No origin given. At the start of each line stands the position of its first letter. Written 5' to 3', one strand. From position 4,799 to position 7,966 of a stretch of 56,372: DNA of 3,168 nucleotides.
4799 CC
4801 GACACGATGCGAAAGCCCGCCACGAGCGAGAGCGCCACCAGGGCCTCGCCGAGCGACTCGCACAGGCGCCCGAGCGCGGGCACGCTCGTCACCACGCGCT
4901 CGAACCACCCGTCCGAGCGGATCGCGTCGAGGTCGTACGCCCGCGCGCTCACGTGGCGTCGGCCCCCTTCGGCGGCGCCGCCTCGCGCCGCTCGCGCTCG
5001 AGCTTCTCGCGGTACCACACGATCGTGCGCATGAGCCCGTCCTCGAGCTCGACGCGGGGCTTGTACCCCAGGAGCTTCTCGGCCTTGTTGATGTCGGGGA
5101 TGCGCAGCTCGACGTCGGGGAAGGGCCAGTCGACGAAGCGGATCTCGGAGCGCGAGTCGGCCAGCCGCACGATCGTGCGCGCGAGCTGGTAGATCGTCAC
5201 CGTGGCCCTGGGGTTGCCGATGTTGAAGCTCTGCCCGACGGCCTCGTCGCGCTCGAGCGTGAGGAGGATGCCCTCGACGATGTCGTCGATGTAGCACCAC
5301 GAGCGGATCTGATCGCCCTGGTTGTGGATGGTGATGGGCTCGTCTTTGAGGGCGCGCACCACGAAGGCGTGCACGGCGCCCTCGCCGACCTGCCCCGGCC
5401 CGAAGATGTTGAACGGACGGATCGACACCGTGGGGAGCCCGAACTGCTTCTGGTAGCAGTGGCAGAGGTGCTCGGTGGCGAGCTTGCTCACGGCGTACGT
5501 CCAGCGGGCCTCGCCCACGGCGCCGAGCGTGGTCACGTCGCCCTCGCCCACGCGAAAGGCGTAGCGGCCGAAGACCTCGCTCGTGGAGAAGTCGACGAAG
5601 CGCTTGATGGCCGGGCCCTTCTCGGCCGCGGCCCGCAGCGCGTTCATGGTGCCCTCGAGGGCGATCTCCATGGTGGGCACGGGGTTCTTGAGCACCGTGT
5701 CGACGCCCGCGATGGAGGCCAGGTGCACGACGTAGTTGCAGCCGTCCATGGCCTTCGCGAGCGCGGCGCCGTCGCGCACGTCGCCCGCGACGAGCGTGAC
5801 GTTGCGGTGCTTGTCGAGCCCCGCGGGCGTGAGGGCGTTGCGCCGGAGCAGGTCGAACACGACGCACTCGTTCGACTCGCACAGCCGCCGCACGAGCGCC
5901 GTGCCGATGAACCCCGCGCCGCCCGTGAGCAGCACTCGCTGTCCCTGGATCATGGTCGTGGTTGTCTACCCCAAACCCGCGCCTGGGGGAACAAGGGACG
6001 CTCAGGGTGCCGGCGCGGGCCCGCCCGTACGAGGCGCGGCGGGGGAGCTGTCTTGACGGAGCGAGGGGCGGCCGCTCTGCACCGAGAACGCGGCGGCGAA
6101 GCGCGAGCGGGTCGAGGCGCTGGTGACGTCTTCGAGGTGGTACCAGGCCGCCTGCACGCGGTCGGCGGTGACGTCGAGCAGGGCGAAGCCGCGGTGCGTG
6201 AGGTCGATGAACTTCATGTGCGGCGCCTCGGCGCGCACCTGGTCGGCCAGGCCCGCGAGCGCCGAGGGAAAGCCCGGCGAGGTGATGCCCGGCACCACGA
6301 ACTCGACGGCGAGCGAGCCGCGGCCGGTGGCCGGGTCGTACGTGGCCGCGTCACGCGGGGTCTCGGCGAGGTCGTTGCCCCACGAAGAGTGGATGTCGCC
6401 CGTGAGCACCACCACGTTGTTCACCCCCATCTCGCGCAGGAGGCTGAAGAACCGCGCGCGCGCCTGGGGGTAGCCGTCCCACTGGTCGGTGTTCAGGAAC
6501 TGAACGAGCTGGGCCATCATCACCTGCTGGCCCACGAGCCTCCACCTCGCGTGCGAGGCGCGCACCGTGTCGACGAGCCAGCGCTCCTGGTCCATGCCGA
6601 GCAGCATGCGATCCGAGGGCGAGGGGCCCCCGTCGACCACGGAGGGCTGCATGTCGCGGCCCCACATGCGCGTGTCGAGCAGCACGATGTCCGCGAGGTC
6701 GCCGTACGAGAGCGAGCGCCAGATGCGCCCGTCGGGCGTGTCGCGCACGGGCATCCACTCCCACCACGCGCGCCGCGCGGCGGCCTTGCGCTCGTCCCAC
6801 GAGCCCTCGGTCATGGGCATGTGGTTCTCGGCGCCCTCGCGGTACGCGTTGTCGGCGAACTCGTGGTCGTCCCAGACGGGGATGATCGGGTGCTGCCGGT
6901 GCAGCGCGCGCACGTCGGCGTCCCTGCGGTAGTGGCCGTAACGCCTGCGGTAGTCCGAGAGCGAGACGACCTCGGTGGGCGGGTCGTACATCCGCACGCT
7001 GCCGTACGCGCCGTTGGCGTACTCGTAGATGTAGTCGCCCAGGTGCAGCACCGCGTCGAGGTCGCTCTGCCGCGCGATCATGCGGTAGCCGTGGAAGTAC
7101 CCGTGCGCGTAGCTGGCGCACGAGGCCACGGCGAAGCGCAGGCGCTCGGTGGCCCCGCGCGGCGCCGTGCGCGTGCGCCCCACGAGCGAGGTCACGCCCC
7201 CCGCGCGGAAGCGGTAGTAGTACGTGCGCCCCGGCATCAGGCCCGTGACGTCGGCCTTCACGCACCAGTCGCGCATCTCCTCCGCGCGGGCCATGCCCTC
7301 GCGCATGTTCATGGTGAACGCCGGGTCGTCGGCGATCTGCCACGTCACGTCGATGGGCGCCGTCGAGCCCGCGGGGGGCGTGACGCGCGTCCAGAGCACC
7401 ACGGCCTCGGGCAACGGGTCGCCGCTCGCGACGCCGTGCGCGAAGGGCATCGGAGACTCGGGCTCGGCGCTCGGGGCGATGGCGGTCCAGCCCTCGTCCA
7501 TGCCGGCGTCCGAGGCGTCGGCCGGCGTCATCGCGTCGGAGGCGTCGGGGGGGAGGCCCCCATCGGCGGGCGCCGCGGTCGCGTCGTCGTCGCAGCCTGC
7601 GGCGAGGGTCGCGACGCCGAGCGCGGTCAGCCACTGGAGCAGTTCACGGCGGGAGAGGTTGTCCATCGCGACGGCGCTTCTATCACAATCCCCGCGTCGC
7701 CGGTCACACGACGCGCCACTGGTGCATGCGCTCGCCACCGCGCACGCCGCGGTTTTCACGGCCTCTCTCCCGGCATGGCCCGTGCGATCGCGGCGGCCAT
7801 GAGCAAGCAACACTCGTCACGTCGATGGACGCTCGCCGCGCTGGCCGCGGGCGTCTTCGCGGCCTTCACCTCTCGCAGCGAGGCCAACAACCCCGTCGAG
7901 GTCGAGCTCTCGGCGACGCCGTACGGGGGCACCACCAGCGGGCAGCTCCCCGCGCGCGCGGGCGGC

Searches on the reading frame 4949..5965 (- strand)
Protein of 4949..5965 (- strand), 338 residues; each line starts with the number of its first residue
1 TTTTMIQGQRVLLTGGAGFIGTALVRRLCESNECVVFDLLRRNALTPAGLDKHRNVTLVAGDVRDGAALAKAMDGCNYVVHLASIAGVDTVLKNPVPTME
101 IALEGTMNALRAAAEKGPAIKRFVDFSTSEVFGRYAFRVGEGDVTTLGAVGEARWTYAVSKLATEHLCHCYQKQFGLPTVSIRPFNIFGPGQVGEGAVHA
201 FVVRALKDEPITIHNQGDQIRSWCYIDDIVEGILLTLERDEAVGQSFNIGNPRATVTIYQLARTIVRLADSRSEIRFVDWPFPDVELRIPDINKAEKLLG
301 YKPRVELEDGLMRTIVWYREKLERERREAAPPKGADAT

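Call 68: search_protein_families(library=pfam, proteins=[window:4949-5965:-], max_evalue=0.001)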
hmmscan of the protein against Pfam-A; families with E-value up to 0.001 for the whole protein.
window:4949-5965:- (338 aa): 9 families
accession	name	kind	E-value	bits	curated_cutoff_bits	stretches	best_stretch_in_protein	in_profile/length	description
PF01370.27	Epimerase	-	3.2e-51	174.5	20.9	1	11-250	1-240/240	NAD dependent epimerase/dehydratase family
PF16363.11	GDP_Man_Dehyd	-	8.2e-43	147.6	27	1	12-312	1-330/332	GDP-mannose 4,6 dehydratase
PF01073.25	3Beta_HSD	-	7.3e-23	81.4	22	1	13-267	2-266/280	3-beta hydroxysteroid dehydrogenase/isomerase family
PF07993.18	NAD_binding_4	-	5.7e-12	45.8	20.1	1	13-203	1-223/258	Male sterility protein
PF02719.21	Polysacc_synt_2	-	1.8e-11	44.3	20.2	1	11-128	1-128/293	Polysaccharide biosynthesis protein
PF13460.12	NAD_binding_10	-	3.4e-11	43.8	27.2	1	15-140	1-110/184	NAD(P)H-binding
PF04321.23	RmlD_sub_bind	-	8.1e-10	38.7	27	1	10-273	2-235/287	RmlD substrate binding domain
PF05368.20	NmrA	-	3.6e-07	30.5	27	1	9-124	3-103/298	NmrA-like family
PF00106.31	adh_short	-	0.00018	21.5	26.6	0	10-78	2-77/195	short chain dehydrogenase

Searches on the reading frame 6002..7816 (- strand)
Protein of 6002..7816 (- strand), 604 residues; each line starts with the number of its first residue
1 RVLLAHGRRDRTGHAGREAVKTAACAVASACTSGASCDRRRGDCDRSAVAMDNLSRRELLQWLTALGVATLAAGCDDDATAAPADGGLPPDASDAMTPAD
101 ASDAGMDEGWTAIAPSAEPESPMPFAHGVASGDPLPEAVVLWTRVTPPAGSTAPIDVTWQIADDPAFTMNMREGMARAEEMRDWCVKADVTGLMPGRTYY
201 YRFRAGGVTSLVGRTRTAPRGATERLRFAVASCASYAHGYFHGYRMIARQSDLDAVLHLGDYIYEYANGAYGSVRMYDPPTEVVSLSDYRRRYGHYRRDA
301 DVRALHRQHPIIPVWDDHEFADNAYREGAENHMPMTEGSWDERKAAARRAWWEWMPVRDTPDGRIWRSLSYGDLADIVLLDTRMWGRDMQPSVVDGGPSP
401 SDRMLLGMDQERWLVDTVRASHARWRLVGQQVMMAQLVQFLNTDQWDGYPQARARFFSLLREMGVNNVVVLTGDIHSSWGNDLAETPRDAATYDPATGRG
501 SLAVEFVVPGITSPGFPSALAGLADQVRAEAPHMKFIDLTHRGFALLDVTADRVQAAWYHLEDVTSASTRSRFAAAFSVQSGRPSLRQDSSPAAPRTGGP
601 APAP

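Call 68: search_protein_families(library=pfam, proteins=[window:6002-7816:-], max_evalue=0.001)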
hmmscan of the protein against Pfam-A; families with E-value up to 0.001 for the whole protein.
window:6002-7816:- (604 aa): 3 families
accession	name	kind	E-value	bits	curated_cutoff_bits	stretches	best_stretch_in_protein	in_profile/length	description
PF09423.15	PhoD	-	7.1e-103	344.8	27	1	228-558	1-343/343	PhoD-like phosphatase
PF16655.11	PhoD_N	-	3.3e-31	108.1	30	1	127-217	1-90/90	PhoD-like phosphatase, N-terminal domain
PF16656.11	Pur_ac_phosph_N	-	0.00027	21.9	30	1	138-217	15-93/93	Purple acid Phosphatase, N-terminal domain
